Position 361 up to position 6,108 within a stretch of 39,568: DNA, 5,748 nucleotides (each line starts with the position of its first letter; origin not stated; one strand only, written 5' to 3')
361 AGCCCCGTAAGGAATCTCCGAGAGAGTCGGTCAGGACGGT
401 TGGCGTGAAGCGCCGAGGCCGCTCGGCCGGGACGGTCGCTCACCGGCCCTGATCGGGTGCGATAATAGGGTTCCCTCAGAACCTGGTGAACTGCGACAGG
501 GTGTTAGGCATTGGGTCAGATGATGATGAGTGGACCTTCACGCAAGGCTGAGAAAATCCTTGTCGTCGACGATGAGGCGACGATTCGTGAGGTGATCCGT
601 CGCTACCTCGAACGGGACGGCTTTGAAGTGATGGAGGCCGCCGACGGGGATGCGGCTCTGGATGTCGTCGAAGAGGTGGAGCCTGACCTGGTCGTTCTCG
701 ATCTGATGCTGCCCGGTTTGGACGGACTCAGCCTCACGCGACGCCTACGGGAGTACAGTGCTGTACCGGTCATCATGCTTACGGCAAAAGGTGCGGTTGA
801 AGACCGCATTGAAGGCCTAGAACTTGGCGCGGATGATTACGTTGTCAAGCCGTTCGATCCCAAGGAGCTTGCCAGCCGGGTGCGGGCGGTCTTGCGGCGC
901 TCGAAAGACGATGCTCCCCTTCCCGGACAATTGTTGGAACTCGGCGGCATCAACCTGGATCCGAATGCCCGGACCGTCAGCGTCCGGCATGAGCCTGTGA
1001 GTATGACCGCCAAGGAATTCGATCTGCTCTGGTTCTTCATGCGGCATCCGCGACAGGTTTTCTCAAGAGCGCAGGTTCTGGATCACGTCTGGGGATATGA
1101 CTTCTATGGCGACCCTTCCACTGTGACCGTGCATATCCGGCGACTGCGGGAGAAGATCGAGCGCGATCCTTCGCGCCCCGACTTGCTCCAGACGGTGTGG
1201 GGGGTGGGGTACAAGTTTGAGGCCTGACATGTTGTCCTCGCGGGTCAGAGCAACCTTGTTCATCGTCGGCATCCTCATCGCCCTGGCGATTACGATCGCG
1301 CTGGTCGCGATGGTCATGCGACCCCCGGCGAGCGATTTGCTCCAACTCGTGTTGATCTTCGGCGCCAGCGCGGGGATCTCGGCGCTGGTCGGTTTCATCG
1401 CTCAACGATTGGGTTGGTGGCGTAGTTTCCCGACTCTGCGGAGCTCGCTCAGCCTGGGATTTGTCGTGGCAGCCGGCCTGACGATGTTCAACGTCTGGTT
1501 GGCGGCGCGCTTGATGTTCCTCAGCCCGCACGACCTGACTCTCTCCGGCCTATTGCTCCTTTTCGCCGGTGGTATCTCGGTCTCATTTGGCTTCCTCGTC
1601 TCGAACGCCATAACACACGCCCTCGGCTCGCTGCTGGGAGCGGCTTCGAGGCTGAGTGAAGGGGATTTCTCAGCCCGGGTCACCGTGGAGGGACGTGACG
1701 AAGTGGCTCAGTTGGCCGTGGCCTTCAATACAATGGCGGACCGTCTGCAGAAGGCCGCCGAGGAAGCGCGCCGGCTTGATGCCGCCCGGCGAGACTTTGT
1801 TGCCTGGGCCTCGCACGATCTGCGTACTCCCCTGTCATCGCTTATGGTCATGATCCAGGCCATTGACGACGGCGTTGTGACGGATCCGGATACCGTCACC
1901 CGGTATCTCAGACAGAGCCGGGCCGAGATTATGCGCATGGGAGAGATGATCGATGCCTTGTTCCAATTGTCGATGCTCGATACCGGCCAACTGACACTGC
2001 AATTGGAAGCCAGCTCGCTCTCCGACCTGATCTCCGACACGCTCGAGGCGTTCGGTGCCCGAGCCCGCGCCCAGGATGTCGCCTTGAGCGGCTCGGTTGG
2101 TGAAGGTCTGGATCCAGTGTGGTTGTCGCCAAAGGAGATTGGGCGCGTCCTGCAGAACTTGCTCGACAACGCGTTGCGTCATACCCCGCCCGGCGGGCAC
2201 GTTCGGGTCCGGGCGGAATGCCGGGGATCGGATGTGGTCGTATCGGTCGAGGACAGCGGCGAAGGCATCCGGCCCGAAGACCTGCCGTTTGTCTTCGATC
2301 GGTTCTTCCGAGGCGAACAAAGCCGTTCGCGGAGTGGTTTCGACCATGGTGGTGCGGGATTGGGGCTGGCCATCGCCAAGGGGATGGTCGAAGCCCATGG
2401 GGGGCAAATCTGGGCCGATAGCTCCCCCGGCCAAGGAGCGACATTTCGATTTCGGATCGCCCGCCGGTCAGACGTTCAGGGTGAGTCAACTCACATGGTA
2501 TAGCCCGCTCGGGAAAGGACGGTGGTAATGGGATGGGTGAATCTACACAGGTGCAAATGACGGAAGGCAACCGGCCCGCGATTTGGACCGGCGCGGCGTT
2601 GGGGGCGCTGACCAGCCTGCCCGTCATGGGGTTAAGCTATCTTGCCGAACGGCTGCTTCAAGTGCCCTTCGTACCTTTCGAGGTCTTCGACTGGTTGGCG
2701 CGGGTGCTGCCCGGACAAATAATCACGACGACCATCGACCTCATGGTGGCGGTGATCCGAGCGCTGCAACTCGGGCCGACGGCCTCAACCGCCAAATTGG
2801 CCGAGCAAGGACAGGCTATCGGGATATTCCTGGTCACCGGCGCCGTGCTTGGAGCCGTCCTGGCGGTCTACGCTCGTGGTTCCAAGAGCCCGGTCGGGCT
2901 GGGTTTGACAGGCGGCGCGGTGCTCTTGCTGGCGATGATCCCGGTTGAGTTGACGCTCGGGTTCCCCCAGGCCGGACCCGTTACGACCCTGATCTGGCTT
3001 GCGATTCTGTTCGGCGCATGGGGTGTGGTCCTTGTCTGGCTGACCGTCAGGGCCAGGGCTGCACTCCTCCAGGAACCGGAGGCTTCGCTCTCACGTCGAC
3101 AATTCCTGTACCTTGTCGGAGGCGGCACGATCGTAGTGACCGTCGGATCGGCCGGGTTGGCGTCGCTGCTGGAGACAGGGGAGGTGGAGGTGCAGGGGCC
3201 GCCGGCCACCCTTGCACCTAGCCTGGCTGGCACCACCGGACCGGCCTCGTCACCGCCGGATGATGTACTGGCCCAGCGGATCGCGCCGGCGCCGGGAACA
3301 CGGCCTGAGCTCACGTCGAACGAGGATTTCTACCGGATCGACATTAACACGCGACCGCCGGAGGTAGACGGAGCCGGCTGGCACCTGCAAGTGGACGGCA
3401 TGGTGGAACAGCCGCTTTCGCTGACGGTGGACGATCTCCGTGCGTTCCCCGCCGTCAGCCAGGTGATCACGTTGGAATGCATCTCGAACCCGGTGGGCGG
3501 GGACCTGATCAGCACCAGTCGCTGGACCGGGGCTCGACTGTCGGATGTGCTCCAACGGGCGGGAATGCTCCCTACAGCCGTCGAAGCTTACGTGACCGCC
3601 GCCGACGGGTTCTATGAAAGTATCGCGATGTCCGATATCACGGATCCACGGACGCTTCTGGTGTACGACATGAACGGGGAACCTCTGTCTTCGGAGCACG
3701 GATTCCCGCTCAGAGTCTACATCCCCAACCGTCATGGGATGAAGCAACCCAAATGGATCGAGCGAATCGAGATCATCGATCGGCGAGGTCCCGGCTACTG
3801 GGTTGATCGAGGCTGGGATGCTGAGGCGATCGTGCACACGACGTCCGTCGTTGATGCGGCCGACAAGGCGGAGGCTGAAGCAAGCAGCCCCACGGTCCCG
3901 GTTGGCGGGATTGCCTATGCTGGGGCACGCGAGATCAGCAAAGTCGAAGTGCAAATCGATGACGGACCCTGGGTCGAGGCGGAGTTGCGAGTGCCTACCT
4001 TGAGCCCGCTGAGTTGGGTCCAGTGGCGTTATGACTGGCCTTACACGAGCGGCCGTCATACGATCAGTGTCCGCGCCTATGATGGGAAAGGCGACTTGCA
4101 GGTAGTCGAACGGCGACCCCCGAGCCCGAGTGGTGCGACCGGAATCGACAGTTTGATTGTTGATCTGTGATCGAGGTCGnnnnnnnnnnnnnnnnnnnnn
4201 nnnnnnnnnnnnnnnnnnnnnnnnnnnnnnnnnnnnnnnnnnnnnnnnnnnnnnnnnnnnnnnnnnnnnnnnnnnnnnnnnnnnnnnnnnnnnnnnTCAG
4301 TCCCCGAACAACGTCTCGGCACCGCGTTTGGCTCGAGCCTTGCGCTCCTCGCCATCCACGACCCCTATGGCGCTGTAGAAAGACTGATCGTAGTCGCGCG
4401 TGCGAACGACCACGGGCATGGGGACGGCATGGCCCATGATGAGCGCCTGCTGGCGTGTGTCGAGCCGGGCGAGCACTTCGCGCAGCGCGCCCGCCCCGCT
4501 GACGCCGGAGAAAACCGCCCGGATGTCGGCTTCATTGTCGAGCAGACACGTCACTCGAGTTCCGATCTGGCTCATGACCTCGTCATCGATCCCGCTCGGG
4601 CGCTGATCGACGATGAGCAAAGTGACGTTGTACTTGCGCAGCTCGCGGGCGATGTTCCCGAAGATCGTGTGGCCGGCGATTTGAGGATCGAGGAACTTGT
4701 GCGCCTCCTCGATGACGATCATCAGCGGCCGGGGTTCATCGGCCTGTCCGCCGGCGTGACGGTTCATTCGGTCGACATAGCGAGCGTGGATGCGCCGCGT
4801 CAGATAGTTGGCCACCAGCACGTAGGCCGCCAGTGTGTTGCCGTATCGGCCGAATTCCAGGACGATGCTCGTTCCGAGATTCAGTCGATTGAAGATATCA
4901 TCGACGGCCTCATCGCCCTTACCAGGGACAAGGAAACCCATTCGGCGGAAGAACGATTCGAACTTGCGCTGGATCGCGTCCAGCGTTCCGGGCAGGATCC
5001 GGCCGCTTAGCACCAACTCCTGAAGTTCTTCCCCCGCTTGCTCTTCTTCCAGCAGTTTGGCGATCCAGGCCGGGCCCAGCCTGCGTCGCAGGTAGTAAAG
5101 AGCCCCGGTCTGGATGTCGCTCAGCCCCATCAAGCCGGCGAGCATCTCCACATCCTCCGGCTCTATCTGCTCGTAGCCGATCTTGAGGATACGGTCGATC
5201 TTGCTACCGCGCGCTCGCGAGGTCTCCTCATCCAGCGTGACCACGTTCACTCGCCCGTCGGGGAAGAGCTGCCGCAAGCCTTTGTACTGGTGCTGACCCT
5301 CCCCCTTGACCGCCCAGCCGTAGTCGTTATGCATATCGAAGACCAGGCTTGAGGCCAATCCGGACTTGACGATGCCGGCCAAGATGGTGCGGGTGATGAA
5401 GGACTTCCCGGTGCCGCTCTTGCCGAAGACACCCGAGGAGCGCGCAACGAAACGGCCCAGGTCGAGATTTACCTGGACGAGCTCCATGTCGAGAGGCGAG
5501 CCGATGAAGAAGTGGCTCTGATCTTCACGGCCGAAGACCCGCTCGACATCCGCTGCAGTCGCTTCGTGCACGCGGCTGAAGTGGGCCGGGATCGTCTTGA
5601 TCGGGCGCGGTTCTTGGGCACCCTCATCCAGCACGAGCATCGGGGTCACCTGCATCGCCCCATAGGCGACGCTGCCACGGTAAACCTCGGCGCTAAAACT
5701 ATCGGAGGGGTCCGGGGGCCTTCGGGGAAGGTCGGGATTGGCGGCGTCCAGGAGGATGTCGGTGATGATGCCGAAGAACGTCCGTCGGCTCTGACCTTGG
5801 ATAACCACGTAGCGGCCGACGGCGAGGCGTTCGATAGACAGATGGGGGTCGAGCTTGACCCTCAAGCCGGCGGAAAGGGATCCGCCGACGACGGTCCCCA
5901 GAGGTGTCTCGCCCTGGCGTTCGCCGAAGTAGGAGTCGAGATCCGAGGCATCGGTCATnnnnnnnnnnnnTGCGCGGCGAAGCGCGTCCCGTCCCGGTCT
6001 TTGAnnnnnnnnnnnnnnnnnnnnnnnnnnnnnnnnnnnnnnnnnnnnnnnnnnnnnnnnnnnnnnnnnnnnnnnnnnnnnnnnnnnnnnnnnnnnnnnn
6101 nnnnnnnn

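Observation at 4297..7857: Three-gene NurA / HAS-barrel ORF / HerA module with its own near-consensus promoter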

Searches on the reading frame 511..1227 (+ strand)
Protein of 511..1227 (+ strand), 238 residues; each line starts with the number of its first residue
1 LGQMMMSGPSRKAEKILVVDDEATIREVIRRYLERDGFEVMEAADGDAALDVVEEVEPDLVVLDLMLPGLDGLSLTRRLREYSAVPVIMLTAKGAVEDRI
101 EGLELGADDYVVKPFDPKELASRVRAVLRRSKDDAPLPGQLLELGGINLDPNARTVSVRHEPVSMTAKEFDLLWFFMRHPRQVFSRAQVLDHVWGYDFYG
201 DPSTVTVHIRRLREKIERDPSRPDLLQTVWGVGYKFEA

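Call 17: search_protein_families(library=pfam, proteins=[window:511-1227:+], max_evalue=0.001)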
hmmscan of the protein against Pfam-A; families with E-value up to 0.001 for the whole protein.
window:511-1227:+ (238 aa): 2 families
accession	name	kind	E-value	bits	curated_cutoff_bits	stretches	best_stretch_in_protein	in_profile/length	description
PF00072.30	Response_reg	-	9.7e-35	119.5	30.2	1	16-125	1-111/111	Response regulator receiver domain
PF00486.34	Trans_reg_C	-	1.1e-30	105.9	26.2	1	161-236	2-77/77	Transcriptional regulatory protein, C terminal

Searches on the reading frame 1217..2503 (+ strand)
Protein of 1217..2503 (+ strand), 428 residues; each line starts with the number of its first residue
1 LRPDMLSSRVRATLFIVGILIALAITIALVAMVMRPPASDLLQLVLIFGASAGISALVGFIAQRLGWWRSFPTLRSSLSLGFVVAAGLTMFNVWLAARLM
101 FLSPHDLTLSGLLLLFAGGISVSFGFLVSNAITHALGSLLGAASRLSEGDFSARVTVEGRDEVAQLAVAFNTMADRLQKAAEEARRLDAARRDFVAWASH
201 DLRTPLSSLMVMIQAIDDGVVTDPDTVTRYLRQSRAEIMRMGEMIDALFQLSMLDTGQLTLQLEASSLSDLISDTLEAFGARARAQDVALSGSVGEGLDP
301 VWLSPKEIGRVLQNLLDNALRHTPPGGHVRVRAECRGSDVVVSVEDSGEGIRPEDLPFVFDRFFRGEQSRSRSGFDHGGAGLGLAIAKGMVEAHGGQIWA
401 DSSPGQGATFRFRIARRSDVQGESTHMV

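Call 17: search_protein_families(library=pfam, proteins=[window:1217-2503:+], max_evalue=0.001)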
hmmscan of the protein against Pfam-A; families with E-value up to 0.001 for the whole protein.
window:1217-2503:+ (428 aa): 4 families
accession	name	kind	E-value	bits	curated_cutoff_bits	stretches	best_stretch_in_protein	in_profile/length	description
PF02518.31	HATPase_c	-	5.8e-32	110.9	26.4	1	306-415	4-108/111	Histidine kinase-, DNA gyrase B-, and HSP90-like ATPase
PF00672.30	HAMP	-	7.9e-17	61.8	25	1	128-178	2-52/53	HAMP domain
PF00512.31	HisKA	-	1.1e-13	51.4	26.9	1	190-257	1-66/66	His Kinase A (phospho-acceptor) domain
PF13581.12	HATPase_c_2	-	8.3e-05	23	27.4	1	314-393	42-111/127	Histidine kinase-like ATPase domain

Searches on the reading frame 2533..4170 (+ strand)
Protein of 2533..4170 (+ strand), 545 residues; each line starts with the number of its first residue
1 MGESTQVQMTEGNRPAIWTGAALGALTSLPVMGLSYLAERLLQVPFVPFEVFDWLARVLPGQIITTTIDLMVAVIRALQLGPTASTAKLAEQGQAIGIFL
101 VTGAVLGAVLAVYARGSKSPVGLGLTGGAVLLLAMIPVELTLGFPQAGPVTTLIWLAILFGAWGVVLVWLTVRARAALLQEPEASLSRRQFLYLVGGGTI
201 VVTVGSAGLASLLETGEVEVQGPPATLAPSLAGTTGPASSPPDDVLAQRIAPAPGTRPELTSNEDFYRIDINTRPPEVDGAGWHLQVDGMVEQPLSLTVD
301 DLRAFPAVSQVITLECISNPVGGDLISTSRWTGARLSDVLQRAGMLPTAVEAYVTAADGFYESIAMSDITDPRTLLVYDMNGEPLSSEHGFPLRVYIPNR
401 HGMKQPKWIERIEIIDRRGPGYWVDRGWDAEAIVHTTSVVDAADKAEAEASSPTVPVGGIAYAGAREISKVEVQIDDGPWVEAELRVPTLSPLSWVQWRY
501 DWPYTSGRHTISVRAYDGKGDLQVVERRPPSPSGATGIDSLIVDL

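Call 17: search_protein_families(library=pfam, proteins=[window:2533-4170:+], max_evalue=0.001)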
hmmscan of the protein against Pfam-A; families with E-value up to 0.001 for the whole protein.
window:2533-4170:+ (545 aa): 2 families
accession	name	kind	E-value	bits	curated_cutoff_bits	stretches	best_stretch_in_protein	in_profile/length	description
PF00174.25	Oxidored_molyb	-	1.6e-43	148.6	24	1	275-423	4-169/169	Oxidoreductase molybdopterin binding domain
PF03404.22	Mo-co_dimer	-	0.00081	19.9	22.7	0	444-521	18-112/138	Mo-co oxidoreductase dimerisation domain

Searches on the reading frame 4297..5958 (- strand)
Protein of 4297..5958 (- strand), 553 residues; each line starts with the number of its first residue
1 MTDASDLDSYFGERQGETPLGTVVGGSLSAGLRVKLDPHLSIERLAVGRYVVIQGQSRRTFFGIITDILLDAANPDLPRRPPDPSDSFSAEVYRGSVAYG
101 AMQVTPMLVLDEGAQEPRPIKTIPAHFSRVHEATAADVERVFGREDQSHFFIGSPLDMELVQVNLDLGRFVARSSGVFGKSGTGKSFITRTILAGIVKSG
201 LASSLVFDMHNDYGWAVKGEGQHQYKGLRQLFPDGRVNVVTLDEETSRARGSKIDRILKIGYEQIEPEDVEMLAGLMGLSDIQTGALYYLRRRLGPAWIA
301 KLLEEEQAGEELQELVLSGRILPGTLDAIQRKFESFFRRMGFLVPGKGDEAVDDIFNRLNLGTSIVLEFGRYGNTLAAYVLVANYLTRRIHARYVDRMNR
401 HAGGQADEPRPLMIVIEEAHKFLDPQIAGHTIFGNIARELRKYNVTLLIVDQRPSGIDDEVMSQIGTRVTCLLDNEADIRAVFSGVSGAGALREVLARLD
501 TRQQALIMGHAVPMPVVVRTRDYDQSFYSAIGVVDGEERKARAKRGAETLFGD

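Call 5: search_protein_families(library=pfam, proteins=[window:4297-5958:-], max_evalue=0.1)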
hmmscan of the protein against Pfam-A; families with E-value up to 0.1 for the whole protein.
window:4297-5958:- (553 aa): 8 families
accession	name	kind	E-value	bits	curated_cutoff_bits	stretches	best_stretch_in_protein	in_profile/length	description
PF01935.23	DUF87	-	2.4e-26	93.6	23.2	1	151-390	2-220/220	Helicase HerA, central domain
PF13191.12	AAA_16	-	0.00012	23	32.6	1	177-422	29-144/167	AAA ATPase domain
PF09378.16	HAS-barrel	-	0.00038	20.9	25.2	1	21-70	2-47/90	HAS barrel domain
PF13401.12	AAA_22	-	0.00067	20.4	27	0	177-197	10-30/130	AAA domain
PF12846.13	AAA_10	-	0.00073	19.1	27.5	0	171-250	20-87/362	AAA-like domain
PF19044.6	P-loop_TraG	-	0.001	18.2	25.8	1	152-213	9-69/413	TraG P-loop domain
PF06309.17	Torsin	-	0.014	15.9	27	1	178-207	59-88/127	Torsin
PF05872.18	HerA_C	-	0.026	13.6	22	1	404-470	252-318/502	Helicase HerA-like C-terminal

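Call 6: search_protein_families(library=padloc, proteins=[window:4297-5958:-], max_evalue=0.1)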
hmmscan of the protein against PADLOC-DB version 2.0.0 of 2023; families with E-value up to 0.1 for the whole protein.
window:4297-5958:- (553 aa): 16 families
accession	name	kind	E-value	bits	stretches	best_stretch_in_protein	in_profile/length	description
PDLC04105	HerA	-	7.6e-37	125.1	2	406-525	414-540/576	-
PDLC04102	HerA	-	3.8e-23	79.7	2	395-524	491-623/654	-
PDLC02185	HerA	-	3.9e-23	80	2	407-521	442-562/585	-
PDLC04100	HerA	-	1.4e-22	78.1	2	407-522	436-557/580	-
PDLC04103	HerA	-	4.5e-20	69.5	2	406-521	436-557/579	-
PDLC02188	HerA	-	6.8e-18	62.8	2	400-522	415-544/578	-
PDLC04106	HerA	-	4.2e-17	59.9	1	409-530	509-638/667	-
PDLC04098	HerA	-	2e-16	57.7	1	396-525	515-651/686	-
PDLC04140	mad8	-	1.9e-15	55.2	1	158-520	13-299/314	mads_8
PDLC04097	HerA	-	3.8e-11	40.3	2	411-521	474-593/618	-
PDLC04104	HerA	-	3.9e-11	40.3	1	406-519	215-335/379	-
PDLC04099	HerA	-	1.5e-06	25.6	1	166-213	163-210/214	-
PDLC04107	HerA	-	1.1e-05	22.6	1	168-215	165-212/306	-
PDLC01055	HerA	-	0.0005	17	1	388-521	397-525/532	Type III coevolved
PDLC04101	HerA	-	0.00074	16.3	1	168-214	164-210/400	-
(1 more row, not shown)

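Call 7: search_protein_families(library=ncbifam, proteins=[window:4297-5958:-], max_evalue=0.1)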
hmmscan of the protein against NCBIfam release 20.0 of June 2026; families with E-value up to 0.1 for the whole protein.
window:4297-5958:- (553 aa): 11 families
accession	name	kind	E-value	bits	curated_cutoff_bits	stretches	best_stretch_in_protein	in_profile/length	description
NF042943.1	HerA_antiphage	equivalog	2.6e-24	85.7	800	2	407-522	430-551/566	anti-phage-associated helicase HerA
NF040937.1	HerA_Thermprot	equivalog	2.9e-23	82.1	800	1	327-527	276-468/487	DNA double-strand break repair helicase HerA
NF042944.1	HerA_antiphage_2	equivalog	2.3e-20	72.9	850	2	400-525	417-547/576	anti-phage-associated helicase HerA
NF040819.1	helicase_HerA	equivalog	5.1e-20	71.5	970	2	410-538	402-536/561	DNA double-strand break repair helicase HerA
NF053655.1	CedD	equivalog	3.3e-17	62.4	600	1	380-520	389-525/527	DNA-translocating ATPase CedD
NF033849.1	ser_rich_anae_1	subfamily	1.1e-06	26.3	650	1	345-486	960-1103/1163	serine-rich protein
TIGR00929.1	VirB4_CagE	subfamily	4.7e-06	25.1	643.1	1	378-468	615-696/792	VirB4 family type IV secretion/conjugal transfer ATPase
NF045975.1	VirB4_plasma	equivalog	4.1e-05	21.5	590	1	377-455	735-805/894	Mbov_0397 family ICE element conjugal transfer ATPase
TIGR02746.1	TraC-F-type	equivalog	0.015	13.2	567.05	0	407-453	637-684/800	type IV secretion system protein TraC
NF011659.0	PRK15079.1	equivalog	0.055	12.2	540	1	137-199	16-76/334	murein tripeptide/oligopeptide ABC transporter ATP binding protein OppF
NF010278.0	PRK13721.1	subfamily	0.062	11.1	1177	1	177-214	484-520/874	type IV secretion system protein TraC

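Call 26: search_solved_structures(query=window:4297-5958:-, max_evalue=0.001)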
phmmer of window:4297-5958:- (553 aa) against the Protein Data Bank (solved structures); distinct sequences matched with E-value up to 0.001: 9.
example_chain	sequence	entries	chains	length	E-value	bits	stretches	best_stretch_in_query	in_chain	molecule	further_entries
8wiv_A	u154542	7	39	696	8.6e-26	94.1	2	399-516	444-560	Helicase HerA central domain-containing protein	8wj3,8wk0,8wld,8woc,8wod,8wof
4d2i_A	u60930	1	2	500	1.8e-17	66.6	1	326-543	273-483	HERA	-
8ziq_M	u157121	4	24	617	4.7e-17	65.2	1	395-517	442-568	HerA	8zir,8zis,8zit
9x1l_A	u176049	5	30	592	9.4e-16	60.9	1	410-524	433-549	DNA helicase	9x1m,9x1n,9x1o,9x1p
9c1m_M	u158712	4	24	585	1.4e-12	50.5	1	409-520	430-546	ATP-binding protein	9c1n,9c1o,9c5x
8xau_A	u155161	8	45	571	1.6e-11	47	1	405-520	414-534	ATP-binding protein | HerA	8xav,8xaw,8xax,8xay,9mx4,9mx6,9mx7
8wet_A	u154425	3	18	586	6.9e-08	35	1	383-482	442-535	TdpA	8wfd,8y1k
8yho_A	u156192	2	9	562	6.3e-07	31.8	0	413-519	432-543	DUF87 domain-containing protein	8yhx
8j4u_M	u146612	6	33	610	3.9e-06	29.2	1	408-518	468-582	Nucleoside triphosphate hydrolase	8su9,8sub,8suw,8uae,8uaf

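Call 61: search_solved_structures(query=A7, max_evalue=0.01)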
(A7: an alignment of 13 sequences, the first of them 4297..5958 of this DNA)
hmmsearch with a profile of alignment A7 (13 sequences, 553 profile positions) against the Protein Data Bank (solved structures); distinct sequences matched with E-value up to 0.01: 10.
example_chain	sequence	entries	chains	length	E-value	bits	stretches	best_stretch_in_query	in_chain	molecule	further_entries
8wiv_A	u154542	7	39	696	2.1e-29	105.9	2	409-516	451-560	Helicase HerA central domain-containing protein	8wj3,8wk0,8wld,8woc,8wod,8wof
4d2i_A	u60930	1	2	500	1.5e-24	89.9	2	329-526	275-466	HERA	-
9x1l_A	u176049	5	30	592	4.1e-21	78.5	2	410-523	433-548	DNA helicase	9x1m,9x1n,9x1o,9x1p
9c1m_M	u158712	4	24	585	1.5e-20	76.7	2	387-519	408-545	ATP-binding protein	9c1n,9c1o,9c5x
8ziq_M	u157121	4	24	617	2.2e-20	76.1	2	381-517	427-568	HerA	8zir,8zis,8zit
8xau_A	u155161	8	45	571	1.6e-18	70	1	384-519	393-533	ATP-binding protein | HerA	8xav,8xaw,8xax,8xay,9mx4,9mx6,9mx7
8yho_A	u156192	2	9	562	9.8e-15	57.5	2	400-518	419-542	DUF87 domain-containing protein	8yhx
8j4u_M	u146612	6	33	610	7.5e-11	44.7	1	408-518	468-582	Nucleoside triphosphate hydrolase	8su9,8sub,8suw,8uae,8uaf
8wet_A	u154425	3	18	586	1.9e-09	40.1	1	411-480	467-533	TdpA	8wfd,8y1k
11kk_A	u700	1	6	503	2.2e-05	26.6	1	273-473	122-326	HerA like helicase YjgR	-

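Call 100: search_protein_families(library=phrogs, proteins=[window:4297-5958:-], max_evalue=0.01)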
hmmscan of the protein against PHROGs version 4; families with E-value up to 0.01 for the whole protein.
window:4297-5958:- (553 aa): 3 families
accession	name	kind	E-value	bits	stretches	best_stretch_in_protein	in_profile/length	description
phrog_7035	-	unknown function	1.6e-21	77.4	2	350-520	435-605/969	-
phrog_2666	-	head and packaging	4.9e-14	52.9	2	407-482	418-493/555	terminase large subunit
phrog_5156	-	unknown function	4.1e-07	29.5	1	397-465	647-710/824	-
